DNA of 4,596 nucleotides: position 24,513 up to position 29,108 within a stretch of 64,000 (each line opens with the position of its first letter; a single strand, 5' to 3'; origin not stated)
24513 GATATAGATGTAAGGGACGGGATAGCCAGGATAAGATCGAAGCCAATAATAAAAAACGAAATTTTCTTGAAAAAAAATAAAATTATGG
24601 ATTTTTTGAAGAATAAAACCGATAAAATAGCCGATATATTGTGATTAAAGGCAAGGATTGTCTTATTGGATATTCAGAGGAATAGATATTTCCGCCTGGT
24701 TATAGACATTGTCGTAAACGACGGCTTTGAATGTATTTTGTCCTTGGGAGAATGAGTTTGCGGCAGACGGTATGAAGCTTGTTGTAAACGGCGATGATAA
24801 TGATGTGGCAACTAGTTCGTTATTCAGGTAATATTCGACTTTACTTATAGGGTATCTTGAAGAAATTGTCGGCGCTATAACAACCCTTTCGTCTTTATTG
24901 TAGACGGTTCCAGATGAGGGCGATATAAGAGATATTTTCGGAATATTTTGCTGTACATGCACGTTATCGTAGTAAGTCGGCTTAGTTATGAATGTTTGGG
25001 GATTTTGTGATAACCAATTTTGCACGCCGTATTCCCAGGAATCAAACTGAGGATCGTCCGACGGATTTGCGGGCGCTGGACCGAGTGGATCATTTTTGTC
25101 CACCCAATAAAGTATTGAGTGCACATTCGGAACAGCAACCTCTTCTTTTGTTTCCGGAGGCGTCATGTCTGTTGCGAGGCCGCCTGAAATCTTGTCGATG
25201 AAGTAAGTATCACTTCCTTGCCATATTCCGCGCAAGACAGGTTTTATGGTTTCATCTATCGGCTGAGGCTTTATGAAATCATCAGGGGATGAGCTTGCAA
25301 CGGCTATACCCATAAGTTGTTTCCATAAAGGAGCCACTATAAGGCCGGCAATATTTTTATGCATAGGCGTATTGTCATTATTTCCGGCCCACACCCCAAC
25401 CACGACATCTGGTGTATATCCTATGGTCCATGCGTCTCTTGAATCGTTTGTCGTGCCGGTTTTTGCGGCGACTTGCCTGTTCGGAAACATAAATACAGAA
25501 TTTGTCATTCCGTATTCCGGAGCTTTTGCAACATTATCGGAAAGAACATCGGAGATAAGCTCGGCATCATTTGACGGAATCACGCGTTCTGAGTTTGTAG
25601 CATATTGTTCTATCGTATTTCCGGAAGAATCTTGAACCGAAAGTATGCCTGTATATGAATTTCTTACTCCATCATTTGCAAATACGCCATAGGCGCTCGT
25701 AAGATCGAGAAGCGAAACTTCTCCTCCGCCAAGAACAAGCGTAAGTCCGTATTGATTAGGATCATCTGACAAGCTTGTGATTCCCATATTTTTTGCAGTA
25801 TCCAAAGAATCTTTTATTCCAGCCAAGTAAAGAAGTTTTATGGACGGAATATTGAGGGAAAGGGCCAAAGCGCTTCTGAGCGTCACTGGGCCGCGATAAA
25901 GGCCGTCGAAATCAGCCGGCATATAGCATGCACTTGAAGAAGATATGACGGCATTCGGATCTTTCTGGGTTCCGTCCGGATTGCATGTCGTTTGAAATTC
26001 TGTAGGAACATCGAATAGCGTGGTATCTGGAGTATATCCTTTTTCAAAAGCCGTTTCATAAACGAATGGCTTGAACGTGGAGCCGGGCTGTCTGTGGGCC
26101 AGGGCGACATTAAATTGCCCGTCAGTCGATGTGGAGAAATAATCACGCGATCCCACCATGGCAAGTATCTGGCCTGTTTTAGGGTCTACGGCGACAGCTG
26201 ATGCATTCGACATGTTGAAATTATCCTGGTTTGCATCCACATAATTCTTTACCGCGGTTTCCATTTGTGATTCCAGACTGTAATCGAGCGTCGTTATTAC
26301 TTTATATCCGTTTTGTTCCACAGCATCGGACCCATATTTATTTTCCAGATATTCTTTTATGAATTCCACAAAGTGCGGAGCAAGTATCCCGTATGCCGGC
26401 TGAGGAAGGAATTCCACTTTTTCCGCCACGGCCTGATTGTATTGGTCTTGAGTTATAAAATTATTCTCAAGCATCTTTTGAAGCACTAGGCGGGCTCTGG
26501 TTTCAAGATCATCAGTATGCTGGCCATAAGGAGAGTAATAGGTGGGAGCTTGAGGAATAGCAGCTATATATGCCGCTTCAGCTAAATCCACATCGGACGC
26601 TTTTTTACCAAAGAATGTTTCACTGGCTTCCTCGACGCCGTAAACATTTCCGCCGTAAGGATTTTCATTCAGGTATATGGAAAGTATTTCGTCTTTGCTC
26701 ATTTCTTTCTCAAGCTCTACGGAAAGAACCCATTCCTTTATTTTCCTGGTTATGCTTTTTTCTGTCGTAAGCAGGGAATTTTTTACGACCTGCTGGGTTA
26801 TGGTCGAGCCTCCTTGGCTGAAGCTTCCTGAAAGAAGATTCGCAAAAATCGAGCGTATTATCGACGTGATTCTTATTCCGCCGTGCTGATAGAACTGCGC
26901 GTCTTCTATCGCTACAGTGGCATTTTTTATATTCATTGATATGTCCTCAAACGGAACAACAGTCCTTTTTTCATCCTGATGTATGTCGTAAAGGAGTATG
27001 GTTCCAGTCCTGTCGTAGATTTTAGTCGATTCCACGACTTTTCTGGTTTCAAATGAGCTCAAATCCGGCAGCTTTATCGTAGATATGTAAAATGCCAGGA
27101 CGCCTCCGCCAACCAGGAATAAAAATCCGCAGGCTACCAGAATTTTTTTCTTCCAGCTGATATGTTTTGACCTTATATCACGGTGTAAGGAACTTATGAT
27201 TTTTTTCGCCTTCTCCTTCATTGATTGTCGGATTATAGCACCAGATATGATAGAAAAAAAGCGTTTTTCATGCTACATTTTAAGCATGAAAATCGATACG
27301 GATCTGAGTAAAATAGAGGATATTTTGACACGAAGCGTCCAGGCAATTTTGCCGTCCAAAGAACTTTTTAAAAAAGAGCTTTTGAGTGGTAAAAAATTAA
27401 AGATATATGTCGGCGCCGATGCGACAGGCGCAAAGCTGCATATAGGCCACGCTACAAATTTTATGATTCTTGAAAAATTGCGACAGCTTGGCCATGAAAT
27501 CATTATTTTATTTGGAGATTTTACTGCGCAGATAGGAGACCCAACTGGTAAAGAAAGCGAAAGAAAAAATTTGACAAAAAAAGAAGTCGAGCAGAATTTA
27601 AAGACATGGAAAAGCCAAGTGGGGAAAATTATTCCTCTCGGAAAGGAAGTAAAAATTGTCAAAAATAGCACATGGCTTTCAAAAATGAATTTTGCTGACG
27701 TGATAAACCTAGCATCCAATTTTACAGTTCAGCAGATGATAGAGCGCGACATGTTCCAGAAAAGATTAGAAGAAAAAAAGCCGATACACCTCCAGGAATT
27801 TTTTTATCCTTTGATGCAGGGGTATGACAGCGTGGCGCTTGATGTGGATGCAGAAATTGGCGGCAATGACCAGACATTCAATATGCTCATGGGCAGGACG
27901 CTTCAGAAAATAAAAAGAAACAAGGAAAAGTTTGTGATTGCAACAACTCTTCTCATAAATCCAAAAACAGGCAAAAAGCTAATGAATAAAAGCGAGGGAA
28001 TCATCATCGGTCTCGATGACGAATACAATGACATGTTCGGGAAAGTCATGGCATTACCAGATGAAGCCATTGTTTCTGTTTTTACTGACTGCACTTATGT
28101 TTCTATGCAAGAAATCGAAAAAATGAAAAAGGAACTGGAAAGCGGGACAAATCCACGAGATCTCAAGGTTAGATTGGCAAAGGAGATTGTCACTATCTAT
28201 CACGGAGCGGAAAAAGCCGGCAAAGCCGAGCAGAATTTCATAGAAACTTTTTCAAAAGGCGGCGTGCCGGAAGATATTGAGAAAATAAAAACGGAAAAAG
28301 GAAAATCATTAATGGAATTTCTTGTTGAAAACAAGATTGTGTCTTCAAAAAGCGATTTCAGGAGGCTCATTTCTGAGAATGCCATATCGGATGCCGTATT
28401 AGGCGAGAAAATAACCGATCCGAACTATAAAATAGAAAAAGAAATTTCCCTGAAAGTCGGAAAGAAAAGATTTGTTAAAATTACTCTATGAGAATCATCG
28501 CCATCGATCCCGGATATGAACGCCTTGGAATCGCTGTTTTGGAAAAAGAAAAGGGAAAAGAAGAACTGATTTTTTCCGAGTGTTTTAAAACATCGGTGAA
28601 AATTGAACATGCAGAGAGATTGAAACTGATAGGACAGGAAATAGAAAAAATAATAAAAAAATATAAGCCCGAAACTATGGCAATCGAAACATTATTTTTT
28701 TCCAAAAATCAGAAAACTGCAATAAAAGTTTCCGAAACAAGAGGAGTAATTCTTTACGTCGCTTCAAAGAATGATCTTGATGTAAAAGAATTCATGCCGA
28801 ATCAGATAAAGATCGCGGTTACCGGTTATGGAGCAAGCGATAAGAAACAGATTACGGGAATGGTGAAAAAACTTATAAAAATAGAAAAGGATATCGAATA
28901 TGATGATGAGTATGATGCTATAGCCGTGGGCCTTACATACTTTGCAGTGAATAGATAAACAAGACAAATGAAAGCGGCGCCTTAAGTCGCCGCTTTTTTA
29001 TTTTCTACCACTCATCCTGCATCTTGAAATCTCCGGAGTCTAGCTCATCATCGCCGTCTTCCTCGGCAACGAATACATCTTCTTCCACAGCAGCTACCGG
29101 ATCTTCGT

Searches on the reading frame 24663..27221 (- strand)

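Call 60: search_protein_families(library=pfam, proteins=[window:24663-27221:-], max_evalue=0.0001)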
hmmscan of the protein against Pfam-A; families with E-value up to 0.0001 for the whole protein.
window:24663-27221:- (852 aa): 3 families
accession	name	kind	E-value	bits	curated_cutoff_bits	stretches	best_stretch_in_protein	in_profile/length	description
PF00912.28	Transgly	-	4.7e-61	205.8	27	1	78-250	6-177/178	Transglycosylase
PF00905.27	Transpeptidase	-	2.3e-24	86.6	22.1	1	341-637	2-298/299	Penicillin binding protein transpeptidase domain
PF17957.7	Big_7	-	1.6e-08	35.5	24.1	1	761-832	1-69/70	Bacterial Ig domain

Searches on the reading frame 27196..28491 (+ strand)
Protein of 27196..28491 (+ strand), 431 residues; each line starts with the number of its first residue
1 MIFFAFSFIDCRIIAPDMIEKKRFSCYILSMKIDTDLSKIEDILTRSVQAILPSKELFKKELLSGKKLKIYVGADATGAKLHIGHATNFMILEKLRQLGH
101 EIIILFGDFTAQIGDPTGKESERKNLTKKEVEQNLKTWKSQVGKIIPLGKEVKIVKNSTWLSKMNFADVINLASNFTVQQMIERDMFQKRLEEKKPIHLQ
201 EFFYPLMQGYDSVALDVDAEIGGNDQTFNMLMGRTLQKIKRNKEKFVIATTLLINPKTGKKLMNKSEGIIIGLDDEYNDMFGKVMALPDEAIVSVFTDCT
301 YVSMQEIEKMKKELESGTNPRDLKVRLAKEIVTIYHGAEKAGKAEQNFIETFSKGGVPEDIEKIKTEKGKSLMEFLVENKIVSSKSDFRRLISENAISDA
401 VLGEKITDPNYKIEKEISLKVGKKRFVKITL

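Call 60: search_protein_families(library=pfam, proteins=[window:27196-28491:+], max_evalue=0.0001)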
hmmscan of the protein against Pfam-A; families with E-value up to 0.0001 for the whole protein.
window:27196-28491:+ (431 aa): 2 families
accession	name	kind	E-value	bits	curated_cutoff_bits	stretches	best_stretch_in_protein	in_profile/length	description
PF00579.31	tRNA-synt_1b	-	1.6e-62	211.9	21.1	1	66-352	4-291/292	tRNA synthetases class I (W and Y)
PF22421.1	SYY_C-terminal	-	8.3e-08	32.5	27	1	359-419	7-66/83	Tyrosine--tRNA ligase SYY-like C-terminal domain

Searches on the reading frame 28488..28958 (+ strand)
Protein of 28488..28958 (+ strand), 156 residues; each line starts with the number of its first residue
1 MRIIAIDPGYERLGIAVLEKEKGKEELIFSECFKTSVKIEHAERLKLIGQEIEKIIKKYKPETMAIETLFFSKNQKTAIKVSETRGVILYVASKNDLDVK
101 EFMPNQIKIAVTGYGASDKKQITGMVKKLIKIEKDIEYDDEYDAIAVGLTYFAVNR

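Call 60: search_protein_families(library=pfam, proteins=[window:28488-28958:+], max_evalue=0.0001)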
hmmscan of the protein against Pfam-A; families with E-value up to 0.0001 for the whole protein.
window:28488-28958:+ (156 aa): 1 family
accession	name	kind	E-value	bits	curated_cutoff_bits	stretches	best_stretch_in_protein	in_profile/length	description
PF02075.23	RuvC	-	7.6e-39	133.4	22.2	1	3-150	1-147/148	Crossover junction endodeoxyribonuclease RuvC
